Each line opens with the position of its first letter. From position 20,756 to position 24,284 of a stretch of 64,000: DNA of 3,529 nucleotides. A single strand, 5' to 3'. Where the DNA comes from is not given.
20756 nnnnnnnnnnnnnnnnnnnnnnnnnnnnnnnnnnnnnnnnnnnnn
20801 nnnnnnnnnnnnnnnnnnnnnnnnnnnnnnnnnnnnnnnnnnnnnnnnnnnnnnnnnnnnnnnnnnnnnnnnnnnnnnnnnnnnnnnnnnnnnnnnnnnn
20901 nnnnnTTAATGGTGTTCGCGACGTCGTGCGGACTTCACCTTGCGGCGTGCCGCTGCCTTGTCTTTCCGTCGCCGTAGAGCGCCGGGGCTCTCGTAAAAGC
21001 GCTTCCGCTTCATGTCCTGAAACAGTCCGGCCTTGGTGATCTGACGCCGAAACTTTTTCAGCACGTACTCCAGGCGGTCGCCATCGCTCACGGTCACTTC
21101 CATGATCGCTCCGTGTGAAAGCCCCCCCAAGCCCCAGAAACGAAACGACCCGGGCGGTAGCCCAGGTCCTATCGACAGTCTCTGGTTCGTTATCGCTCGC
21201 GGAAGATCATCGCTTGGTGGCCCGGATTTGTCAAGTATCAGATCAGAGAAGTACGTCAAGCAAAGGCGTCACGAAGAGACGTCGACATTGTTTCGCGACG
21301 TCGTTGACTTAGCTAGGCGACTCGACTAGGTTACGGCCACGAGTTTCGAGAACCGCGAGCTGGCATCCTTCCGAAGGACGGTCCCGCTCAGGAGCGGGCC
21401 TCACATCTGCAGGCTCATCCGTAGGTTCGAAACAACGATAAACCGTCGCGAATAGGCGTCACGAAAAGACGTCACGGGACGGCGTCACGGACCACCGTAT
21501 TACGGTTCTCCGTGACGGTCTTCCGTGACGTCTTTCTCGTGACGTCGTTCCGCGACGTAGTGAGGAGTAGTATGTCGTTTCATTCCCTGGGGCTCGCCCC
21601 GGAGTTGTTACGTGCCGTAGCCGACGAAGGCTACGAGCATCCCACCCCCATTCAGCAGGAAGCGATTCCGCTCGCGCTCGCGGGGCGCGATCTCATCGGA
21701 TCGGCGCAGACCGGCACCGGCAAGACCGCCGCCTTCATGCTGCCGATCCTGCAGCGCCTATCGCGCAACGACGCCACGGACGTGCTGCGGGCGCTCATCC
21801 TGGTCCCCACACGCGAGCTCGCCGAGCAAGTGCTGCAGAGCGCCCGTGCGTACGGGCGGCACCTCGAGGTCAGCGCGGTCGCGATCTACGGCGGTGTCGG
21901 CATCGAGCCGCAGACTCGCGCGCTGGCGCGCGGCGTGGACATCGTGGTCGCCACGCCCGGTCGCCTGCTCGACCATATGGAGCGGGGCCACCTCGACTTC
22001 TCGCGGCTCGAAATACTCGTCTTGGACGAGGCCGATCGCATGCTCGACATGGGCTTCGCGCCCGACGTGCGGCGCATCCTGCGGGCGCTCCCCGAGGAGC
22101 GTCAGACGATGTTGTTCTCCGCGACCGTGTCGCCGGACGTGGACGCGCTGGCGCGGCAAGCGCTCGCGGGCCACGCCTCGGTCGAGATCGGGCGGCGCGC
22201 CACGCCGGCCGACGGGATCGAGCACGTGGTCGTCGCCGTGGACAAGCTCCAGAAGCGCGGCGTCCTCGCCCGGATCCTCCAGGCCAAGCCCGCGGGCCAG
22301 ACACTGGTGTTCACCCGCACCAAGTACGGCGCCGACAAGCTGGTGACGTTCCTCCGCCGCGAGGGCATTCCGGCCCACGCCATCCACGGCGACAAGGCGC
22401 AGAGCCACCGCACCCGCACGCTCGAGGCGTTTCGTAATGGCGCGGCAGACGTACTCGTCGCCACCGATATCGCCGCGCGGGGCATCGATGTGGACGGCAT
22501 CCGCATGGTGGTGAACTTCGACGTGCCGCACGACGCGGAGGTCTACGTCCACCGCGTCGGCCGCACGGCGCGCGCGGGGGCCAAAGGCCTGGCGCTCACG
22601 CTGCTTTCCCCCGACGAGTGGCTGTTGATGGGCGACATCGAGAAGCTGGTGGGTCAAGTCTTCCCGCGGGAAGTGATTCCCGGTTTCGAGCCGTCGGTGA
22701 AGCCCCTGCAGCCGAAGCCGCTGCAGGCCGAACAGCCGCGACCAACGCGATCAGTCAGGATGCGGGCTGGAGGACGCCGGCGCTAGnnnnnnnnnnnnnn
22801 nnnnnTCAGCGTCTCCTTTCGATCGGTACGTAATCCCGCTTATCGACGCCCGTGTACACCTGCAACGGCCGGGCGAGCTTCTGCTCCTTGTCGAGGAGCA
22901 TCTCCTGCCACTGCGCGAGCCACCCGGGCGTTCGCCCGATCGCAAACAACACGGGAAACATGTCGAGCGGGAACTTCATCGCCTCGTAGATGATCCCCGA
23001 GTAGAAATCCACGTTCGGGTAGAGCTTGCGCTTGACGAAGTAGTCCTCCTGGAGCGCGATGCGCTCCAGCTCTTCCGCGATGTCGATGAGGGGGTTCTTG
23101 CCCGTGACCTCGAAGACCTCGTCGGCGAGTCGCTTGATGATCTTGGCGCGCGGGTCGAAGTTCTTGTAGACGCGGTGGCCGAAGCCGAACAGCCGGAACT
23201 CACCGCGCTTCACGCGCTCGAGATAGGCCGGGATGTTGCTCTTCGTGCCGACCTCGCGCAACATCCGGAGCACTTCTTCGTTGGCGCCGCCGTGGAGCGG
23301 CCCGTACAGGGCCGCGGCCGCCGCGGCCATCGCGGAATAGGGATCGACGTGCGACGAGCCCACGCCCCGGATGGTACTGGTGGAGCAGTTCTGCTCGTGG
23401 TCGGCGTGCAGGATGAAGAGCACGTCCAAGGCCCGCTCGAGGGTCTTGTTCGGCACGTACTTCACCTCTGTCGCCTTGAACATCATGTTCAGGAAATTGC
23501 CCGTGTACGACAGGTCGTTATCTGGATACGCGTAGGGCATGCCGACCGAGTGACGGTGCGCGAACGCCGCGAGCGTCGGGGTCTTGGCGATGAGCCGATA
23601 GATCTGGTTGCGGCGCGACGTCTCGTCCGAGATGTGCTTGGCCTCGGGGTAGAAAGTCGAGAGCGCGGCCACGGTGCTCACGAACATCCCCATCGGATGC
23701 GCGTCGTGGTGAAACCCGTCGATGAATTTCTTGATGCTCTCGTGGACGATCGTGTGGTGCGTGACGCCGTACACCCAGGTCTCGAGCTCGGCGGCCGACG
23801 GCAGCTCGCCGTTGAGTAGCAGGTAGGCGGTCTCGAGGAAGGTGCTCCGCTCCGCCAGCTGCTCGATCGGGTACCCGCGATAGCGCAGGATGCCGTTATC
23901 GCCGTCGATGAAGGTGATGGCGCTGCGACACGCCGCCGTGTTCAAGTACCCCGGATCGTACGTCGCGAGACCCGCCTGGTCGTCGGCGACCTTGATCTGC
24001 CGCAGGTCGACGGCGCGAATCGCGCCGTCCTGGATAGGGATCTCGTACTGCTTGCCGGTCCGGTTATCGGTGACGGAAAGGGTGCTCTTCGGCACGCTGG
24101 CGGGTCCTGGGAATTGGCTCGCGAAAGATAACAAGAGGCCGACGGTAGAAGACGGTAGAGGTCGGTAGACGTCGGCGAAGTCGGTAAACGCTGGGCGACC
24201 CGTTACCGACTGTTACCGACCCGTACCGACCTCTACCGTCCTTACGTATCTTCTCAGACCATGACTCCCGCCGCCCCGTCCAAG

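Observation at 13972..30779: Recurrent intergenic 'mirror arrays': short tandem repeats followed by their own reverse complement, with a different unit at every locus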

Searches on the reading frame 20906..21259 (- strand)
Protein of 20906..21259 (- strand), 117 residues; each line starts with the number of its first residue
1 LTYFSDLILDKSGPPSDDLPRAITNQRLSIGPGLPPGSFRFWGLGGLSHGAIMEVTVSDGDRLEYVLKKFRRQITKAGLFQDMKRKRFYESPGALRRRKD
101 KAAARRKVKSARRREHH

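Call 11: search_protein_families(library=pfam, proteins=[window:20906-21259:-])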
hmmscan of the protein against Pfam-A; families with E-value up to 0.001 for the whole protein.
window:20906-21259:- (117 aa): 1 family
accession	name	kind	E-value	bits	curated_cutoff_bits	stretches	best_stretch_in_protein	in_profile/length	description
PF01165.25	Ribosomal_S21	-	1.4e-15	57.2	27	1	54-107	1-54/55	Ribosomal protein S21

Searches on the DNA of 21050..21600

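Call 58: search_rna_families(source=window, start=21050, end=21600, threshold=evalue, max_evalue=5, show_alignments=2)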
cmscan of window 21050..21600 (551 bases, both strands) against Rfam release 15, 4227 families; matches with E-value up to 5: 2.
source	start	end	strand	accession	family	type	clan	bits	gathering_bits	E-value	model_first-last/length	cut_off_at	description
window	21473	21542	+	RF03732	mir-2057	Gene; miRNA;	-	20.5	100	0.19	1-72/72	no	mir-2057 microRNA precursor family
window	21164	21221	+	RF01924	mir-2774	Gene; miRNA;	-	13.6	51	3.8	1-67/67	no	mir-2774 microRNA precursor family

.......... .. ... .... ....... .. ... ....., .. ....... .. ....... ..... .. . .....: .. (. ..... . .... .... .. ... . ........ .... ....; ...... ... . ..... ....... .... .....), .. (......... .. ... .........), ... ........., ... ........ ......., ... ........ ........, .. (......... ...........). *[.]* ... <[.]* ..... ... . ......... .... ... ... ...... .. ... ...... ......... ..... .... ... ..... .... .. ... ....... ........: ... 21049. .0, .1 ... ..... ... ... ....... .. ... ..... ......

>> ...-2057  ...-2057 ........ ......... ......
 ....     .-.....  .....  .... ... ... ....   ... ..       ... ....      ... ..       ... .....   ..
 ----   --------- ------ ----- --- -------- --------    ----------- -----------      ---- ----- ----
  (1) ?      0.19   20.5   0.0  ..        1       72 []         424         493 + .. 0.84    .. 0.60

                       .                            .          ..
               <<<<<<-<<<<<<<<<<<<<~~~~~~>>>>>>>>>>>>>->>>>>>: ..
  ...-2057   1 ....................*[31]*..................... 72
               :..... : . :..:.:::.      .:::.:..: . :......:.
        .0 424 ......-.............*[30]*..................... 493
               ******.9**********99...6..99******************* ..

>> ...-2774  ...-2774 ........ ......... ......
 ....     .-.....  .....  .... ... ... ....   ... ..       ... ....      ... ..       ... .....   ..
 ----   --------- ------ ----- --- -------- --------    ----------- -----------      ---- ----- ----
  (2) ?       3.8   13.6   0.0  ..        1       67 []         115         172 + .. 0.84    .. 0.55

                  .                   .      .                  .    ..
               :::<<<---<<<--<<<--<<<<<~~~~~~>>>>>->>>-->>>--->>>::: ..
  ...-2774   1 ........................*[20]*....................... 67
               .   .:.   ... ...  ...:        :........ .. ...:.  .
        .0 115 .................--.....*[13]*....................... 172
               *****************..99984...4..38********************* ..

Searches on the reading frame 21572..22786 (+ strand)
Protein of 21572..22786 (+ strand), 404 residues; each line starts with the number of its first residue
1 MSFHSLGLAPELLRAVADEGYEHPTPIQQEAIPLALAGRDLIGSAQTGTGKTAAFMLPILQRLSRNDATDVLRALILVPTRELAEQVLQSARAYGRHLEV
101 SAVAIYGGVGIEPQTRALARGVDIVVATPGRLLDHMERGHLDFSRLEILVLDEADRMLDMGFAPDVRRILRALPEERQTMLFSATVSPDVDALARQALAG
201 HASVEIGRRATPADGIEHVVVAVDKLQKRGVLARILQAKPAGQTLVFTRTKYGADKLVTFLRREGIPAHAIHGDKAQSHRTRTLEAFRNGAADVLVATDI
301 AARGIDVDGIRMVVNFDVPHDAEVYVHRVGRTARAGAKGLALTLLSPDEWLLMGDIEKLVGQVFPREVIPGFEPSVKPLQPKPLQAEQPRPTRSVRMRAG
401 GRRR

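Call 11: search_protein_families(library=pfam, proteins=[window:21572-22786:+])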
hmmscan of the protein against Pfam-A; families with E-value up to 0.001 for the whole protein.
window:21572-22786:+ (404 aa): 3 families
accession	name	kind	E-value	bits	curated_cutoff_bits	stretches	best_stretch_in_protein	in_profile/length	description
PF00270.35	DEAD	-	1.4e-53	181.5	26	1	25-191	1-165/167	DEAD/DEAH box helicase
PF00271.37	Helicase_C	-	8e-32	110.2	23.5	1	228-336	2-110/110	Helicase conserved C-terminal domain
PF04851.21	ResIII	-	4.6e-08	33.6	22.5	1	44-186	29-162/164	Type III restriction enzyme, res subunit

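Call 12: find_encoding_contigs(protein=window:21572-22786:+, flank=10000, max_places=10)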
Protein window:21572-22786:+ (404 aa): 1 contig read that carries it; 1 place shown.
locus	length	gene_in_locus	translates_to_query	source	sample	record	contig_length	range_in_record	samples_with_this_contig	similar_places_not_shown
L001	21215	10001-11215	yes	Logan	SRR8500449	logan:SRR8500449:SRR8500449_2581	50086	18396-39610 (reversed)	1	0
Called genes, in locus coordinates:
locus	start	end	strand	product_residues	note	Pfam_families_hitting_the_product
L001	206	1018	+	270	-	PF13493:DUF4118 (faint), PF00990:GGDEF, PF17853:GGDEF_2 (weak)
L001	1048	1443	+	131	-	PF01042:Ribonuc_L-PSP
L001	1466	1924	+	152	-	PF21352:Zn_ribbon_Thio2, PF00085:Thioredoxin, PF13098:Thioredoxin_2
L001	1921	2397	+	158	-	PF05154:TM2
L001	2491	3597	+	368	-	PF05222:AlaDh_PNT_N, PF01262:AlaDh_PNT_C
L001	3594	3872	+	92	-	PF12769:PNTB_4TM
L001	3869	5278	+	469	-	PF02233:PNTB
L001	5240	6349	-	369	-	PF13439:Glyco_transf_4 (faint), PF00534:Glycos_transf_1, PF13692:Glyco_trans_1_4, PF13524:Glyco_trans_1_2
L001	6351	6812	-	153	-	PF00903:Glyoxalase, PF13468:Glyoxalase_3 (faint)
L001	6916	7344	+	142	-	PF02566:OsmC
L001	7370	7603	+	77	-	PF01541:GIY-YIG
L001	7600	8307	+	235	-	PF02104:SURF1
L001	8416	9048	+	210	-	-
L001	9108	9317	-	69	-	PF00313:CSD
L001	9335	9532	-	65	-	PF01165:Ribosomal_S21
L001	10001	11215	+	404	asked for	PF00270:DEAD, PF04851:ResIII, PF00271:Helicase_C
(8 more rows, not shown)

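Call 32: find_related_loci(query=window:21572-22786:+, collection=metagenome_contigs, flank=10000)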
Query window:21572-22786:+ (404 aa) in metagenome_contigs; peptide patterns used: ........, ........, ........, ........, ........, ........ (x = any residue, [..] = any of these).
600 stretches matched a pattern (row limit reached: there are more); 596 encode a relative of the query (tblastn E <= 1e-3); the best 80 are kept; 80 distinct loci.
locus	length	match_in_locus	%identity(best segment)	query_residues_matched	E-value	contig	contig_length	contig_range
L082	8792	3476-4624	88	1-395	0e+0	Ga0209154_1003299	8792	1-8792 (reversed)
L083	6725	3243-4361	77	1-395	0e+0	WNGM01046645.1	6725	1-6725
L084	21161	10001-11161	55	1-385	2e-133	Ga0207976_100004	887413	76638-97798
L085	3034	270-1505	52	1-384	8e-135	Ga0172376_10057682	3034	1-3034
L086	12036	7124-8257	55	1-374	2e-128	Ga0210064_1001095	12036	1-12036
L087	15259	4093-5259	52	1-385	4e-128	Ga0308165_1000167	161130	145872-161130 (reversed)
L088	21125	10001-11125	55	1-373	2e-127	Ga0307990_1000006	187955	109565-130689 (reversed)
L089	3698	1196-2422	51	1-402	1e-130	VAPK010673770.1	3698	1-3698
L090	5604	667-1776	55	2-373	3e-127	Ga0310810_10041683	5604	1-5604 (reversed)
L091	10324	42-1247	51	1-394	1e-126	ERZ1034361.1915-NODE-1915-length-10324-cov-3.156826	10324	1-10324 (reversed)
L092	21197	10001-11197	53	1-390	2e-126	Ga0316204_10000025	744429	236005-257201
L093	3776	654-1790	55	2-374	2e-129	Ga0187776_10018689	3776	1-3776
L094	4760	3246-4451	53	2-398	2e-127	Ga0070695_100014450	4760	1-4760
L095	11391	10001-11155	51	1-390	9e-126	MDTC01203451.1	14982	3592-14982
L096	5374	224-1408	54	1-390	3e-125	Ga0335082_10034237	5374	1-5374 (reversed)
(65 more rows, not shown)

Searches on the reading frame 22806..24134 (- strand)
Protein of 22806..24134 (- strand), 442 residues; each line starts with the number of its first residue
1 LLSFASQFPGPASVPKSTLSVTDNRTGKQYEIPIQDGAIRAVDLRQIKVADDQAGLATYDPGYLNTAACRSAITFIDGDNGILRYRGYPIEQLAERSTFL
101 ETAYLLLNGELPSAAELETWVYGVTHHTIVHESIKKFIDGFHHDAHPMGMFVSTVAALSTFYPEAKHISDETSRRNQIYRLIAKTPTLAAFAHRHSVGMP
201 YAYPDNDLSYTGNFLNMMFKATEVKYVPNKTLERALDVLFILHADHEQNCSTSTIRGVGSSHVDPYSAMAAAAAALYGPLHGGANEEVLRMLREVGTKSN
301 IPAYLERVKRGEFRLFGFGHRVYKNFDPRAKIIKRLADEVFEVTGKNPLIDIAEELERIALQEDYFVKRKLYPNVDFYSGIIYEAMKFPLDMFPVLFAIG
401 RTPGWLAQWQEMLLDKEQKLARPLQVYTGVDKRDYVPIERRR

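Call 11: search_protein_families(library=pfam, proteins=[window:22806-24134:-])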
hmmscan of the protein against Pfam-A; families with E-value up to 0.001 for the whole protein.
window:22806-24134:- (442 aa): 1 family
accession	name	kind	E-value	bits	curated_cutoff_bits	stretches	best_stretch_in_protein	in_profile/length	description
PF00285.26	Citrate_synt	-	1.9e-138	461.8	27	1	62-423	1-356/357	Citrate synthase, C-terminal domain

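Call 13: find_related_loci(query=window:22806-24134:-, collection=genome_contigs, flank=10000)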
Query window:22806-24134:- (442 aa) in genome_contigs; peptide patterns used: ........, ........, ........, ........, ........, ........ (x = any residue, [..] = any of these).
600 stretches matched a pattern (row limit reached: there are more); 600 encode a relative of the query (tblastn E <= 1e-3); the best 80 are kept; 80 distinct loci.
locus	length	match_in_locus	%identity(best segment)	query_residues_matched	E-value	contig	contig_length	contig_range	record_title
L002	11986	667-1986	83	4-441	0e+0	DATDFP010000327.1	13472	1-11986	MAG TPA_asm: Gemmatimonadales bacterium isolate SMAG_U229 k141_806243, whole genome shotgun sequence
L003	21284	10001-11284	72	14-441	0e+0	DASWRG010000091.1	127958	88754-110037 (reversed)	MAG TPA_asm: Pyrinomonadaceae bacterium isolate SMAG_U3515 k141_1701789, whole genome shotgun sequence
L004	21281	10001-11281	74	16-442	0e+0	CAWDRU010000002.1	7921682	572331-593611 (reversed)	MAG: Blastocatellia bacterium isolate MFD04935.bin.1.50 genome assembly, contig: contig_540, whole genome shotgun sequen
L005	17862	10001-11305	73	18-441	0e+0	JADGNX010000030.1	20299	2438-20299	MAG: Thermoanaerobaculia bacterium isolate Chersky.13_21 contig-100_408, whole genome shotgun sequence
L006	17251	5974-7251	74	16-441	0e+0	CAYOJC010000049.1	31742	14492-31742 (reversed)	MAG TPA_asm: uncultured Syntrophobacteraceae bacterium isolate SRP136066_co1_407 genome assembly, contig: NODE_1119_leng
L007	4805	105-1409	72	7-441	0e+0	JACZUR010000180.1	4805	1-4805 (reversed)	MAG: Gemmatimonadetes bacterium isolate B16T1B5 B16T1B5_NODE31539, whole genome shotgun sequence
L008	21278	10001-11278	72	17-442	0e+0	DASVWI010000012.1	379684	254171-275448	MAG TPA_asm: Pyrinomonadaceae bacterium isolate SMAG_U3366 k141_199067, whole genome shotgun sequence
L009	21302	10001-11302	71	10-441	0e+0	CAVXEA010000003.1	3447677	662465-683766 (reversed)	MAG: uncultured Acidobacteriota bacterium isolate MFD02242.bin.2.16 genome assembly, contig: contig_769, whole genome sh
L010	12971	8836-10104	72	18-441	0e+0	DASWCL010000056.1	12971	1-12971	MAG TPA_asm: Candidatus Binatia bacterium isolate SMAG_U2708 k141_1962172, whole genome shotgun sequence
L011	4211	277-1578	68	9-442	0e+0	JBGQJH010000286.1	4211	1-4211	MAG: Pyrinomonadaceae bacterium isolate OBJ2_061818_070_28 k141_1389714_length_4211_cov_35.0882, whole genome shotgun se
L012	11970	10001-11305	70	9-442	0e+0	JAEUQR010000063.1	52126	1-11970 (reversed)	MAG: Acidobacteria bacterium isolate new MAG-256 k141_1253539, whole genome shotgun sequence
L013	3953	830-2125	70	10-441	0e+0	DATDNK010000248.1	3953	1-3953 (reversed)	MAG TPA_asm: Candidatus Acidoferrum sp. isolate SMAG_U435 k141_241784, whole genome shotgun sequence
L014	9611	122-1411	70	12-441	0e+0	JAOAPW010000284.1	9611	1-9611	MAG: Candidatus Acidiferrum typicum isolate RYN_24 scaffold_1152716, whole genome shotgun sequence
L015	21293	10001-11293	70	12-442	0e+0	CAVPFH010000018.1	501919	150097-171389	MAG: uncultured Acidobacteriota bacterium isolate MFD10071.bin.2.26 genome assembly, contig: contig_41776, whole genome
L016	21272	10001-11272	73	18-441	0e+0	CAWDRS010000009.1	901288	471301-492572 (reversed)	MAG: uncultured Acidobacteriota bacterium isolate MFD04850.bin.2.282 genome assembly, contig: contig_2842, whole genome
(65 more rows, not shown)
